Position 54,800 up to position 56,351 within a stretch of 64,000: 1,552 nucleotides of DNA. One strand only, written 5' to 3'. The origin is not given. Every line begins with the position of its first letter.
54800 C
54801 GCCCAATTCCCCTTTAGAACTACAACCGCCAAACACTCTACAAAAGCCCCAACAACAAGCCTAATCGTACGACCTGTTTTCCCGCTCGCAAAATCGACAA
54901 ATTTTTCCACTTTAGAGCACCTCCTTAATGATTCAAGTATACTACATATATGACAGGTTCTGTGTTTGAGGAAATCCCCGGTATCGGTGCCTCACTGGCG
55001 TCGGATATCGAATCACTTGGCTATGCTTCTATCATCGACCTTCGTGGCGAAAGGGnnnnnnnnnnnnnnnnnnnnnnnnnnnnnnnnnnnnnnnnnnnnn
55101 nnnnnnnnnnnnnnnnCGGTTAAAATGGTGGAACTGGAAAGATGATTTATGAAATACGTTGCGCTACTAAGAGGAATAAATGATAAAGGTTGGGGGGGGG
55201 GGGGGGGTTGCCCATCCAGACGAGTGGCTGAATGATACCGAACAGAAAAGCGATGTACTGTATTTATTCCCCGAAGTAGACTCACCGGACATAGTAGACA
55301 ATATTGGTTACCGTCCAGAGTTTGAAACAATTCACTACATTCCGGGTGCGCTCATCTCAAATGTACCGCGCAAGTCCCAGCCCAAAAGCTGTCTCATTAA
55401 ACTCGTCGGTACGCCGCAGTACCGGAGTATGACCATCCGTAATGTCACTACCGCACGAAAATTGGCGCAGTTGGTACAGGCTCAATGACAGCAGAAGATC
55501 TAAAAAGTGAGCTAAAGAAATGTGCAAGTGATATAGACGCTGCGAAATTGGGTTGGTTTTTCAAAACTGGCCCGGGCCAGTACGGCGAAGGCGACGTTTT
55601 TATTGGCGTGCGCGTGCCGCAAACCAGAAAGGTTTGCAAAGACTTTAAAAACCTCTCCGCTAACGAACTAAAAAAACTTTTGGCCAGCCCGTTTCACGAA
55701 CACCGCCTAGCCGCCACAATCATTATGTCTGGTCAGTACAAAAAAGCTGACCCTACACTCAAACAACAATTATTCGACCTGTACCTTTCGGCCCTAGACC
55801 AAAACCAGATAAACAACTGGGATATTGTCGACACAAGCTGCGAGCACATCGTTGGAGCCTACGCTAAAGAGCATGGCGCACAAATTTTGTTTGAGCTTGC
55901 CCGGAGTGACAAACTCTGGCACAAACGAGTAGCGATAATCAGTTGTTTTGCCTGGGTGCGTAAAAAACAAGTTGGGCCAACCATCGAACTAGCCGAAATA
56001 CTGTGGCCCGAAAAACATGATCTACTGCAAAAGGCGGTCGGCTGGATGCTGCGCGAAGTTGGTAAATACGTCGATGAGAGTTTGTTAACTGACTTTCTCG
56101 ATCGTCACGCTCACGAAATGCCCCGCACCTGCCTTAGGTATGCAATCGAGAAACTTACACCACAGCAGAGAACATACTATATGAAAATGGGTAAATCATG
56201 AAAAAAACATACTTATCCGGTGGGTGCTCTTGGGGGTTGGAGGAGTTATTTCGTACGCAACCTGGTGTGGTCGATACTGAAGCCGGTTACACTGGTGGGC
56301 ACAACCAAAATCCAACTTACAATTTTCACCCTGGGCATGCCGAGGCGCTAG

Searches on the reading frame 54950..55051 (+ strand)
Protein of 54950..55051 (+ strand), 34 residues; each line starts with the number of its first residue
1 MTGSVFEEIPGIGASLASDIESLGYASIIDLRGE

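Call 44: search_protein_families(library=pfam, proteins=[window:54950-55051:+], max_evalue=1)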
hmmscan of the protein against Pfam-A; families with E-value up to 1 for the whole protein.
seq(34 aa): 4 families
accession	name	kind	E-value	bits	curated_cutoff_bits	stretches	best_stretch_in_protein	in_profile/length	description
PF11731.14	Cdd1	-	2.9e-05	24.6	25.5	1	5-33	7-35/86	Pathogenicity locus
PF21999.2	IMS_HHH_1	-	0.016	16.1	27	1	8-32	2-26/53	DNA polymerase-iota, thumb domain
PF10391.15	DNA_pol_lambd_f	-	0.052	13.8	29.8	1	5-32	2-29/51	Fingers domain of DNA polymerase lambda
PF11798.14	IMS_HHH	-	0.14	12.9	24.4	1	7-24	14-31/32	IMS family HHH motif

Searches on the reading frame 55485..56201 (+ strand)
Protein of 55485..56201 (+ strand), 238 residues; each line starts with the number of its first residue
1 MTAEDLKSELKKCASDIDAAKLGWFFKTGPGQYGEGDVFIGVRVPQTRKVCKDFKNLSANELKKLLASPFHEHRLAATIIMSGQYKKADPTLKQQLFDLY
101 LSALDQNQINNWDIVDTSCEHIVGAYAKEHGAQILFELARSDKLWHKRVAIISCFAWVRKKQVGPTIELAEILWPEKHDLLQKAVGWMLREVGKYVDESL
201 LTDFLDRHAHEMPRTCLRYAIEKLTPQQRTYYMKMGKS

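Call 16: find_encoding_contigs(protein=window:55485-56201:+, flank=10000, max_places=6)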
Protein window:55485-56201:+ (238 aa): no gene with exactly this product is on record in the collection.
